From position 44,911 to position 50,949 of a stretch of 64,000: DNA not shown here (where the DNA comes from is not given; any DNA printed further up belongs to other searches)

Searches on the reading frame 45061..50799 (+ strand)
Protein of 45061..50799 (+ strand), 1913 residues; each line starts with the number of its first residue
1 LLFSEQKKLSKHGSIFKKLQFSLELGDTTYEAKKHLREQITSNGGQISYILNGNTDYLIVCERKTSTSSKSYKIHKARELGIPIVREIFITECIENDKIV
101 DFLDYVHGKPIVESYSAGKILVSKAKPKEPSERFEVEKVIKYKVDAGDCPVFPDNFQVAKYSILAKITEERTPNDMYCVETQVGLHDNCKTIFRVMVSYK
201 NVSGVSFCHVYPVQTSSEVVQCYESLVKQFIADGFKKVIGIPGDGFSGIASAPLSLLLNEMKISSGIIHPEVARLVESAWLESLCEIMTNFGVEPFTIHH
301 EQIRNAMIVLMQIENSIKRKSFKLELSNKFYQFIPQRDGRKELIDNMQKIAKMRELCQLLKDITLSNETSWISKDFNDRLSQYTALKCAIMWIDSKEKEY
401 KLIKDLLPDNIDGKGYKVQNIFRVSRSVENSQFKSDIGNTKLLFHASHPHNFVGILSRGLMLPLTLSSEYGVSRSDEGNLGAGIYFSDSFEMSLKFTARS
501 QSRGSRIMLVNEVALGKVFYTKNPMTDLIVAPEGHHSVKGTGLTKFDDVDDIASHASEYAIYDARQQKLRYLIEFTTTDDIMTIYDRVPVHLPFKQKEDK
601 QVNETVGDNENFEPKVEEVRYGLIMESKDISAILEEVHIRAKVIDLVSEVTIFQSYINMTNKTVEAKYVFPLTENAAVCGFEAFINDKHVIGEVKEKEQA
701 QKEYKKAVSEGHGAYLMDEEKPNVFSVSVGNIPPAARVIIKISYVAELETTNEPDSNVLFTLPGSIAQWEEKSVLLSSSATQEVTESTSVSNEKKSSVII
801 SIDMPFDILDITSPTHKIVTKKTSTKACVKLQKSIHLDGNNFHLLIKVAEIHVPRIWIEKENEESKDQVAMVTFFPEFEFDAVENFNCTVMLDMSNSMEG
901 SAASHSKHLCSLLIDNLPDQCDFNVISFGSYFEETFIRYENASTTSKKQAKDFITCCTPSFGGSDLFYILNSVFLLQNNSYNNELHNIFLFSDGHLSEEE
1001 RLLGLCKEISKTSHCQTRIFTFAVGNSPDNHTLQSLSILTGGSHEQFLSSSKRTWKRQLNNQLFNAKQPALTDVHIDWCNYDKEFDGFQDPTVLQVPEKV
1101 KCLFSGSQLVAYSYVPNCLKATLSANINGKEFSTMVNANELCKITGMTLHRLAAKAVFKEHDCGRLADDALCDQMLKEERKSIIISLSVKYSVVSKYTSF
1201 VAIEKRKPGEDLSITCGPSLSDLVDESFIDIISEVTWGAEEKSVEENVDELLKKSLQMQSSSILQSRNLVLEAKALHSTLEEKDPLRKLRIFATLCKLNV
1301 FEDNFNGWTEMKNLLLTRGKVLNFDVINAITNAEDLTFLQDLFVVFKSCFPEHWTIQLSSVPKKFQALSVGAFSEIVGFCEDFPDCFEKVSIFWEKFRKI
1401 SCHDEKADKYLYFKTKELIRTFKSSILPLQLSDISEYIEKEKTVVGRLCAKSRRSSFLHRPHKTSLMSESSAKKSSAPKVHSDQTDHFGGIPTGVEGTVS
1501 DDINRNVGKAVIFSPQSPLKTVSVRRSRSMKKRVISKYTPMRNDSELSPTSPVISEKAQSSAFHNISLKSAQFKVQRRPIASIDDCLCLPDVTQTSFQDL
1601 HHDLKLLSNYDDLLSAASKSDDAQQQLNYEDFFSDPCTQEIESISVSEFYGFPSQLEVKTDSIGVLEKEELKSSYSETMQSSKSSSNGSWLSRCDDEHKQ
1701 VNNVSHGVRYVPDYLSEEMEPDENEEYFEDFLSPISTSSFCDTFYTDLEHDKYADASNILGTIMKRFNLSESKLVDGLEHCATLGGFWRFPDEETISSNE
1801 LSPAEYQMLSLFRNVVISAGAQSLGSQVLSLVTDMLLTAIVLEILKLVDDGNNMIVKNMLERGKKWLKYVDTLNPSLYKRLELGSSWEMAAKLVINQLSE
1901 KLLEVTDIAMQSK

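Call 9: search_protein_families(library=pfam, proteins=[window:45061-50799:+], max_evalue=0.01)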
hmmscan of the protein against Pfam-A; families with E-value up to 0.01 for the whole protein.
window:45061-50799:+ (1913 aa): 10 families
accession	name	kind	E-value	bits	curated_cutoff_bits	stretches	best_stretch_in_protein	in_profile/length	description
PF08487.16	VIT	-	3.2e-37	127.5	26.5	1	634-744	1-111/111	Vault protein inter-alpha-trypsin domain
PF00644.27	PARP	-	4.6e-26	92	26.7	1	398-576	2-198/199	Poly(ADP-ribose) polymerase catalytic domain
PF13768.12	VWA_3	-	3.5e-15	56.8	27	1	891-1043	6-152/155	von Willebrand factor type A domain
PF13757.12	VIT_2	-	9.4e-12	45.1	23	1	624-698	4-78/78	Vault protein inter-alpha-trypsin domain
PF02877.19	PARP_reg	-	4.8e-09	36.8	26.8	1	298-374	39-123/135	Poly(ADP-ribose) polymerase, regulatory domain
PF16589.12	BRCT_2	-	8.9e-09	36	27.3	1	15-105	2-85/86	BRCT domain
PF00533.33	BRCT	-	5.4e-07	30.2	21.3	1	13-94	3-78/78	BRCA1 C Terminus (BRCT) domain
PF00092.34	VWA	-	8.5e-06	26.5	23.8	1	890-1042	4-153/174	von Willebrand factor type A domain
PF13519.12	VWA_2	-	1.2e-05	26.4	27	1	890-995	3-107/107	von Willebrand factor type A domain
PF12738.14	PTCB-BRCT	-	0.00026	21.4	22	1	31-86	11-60/63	twin BRCT domain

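Call 10: search_solved_structures(query=window:45061-50799:+, max_evalue=0.01)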
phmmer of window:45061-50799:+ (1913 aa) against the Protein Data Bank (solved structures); distinct sequences matched with E-value up to 0.01: 49.
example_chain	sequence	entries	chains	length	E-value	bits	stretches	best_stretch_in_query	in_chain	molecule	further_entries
11jf_P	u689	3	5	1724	7.3e-189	633.5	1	15-1248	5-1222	Protein mono-ADP-ribosyltransferase PARP4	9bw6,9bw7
8sx1_A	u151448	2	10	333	3.6e-46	160.4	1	254-580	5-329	Protein mono-ADP-ribosyltransferase PARP4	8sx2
8swy_A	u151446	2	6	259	7e-35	123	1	371-580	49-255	Protein mono-ADP-ribosyltransferase PARP4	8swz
1efy_A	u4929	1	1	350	1.4e-22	82.2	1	298-548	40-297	POLY (ADP-RIBOSE) POLYMERASE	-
1a26_A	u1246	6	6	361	1.5e-22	82.1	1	298-548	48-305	POLY (ADP-RIBOSE) POLYMERASE | POLY(ADP-RIBOSE) POLYMERASE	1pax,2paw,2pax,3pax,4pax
6i8m_A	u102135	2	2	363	1.5e-22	82.1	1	298-548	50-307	Poly [ADP-ribose] polymerase 1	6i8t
2rd6_A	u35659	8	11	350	1.2e-20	75.7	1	299-552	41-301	Poly [ADP-ribose] polymerase 1 | Poly [ADP-ribose] polymerase 1, processed C-terminus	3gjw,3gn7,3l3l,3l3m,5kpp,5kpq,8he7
4gv7_A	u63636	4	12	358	1.2e-20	75.7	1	299-552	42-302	Poly [ADP-ribose] polymerase 1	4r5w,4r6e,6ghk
4rv6_A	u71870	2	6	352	1.2e-20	75.7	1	299-552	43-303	Poly [ADP-ribose] polymerase 1 | POLY ADP-RIBOSE POLYMERASE 1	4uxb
7aaa_A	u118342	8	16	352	1.2e-20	75.7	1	299-552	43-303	Poly [ADP-ribose] polymerase 1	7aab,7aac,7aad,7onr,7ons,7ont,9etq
5kpn_A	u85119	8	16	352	1.2e-20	75.7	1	299-552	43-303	Poly [ADP-ribose] polymerase 1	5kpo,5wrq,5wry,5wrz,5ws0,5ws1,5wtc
7cmw_A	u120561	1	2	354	1.2e-20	75.7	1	299-552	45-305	Poly [ADP-ribose] polymerase 1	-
8hlr_A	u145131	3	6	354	1.3e-20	75.7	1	299-552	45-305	Poly [ADP-ribose] polymerase 1, processed C-terminus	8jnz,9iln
4l6s_A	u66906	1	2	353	1.3e-20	75.7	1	299-552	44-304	Poly [ADP-ribose] polymerase 1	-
4hhy_A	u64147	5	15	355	1.3e-20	75.7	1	299-552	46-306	Poly [ADP-ribose] polymerase 1 | Poly [ADP-ribose] polymerase 1, processed C-terminus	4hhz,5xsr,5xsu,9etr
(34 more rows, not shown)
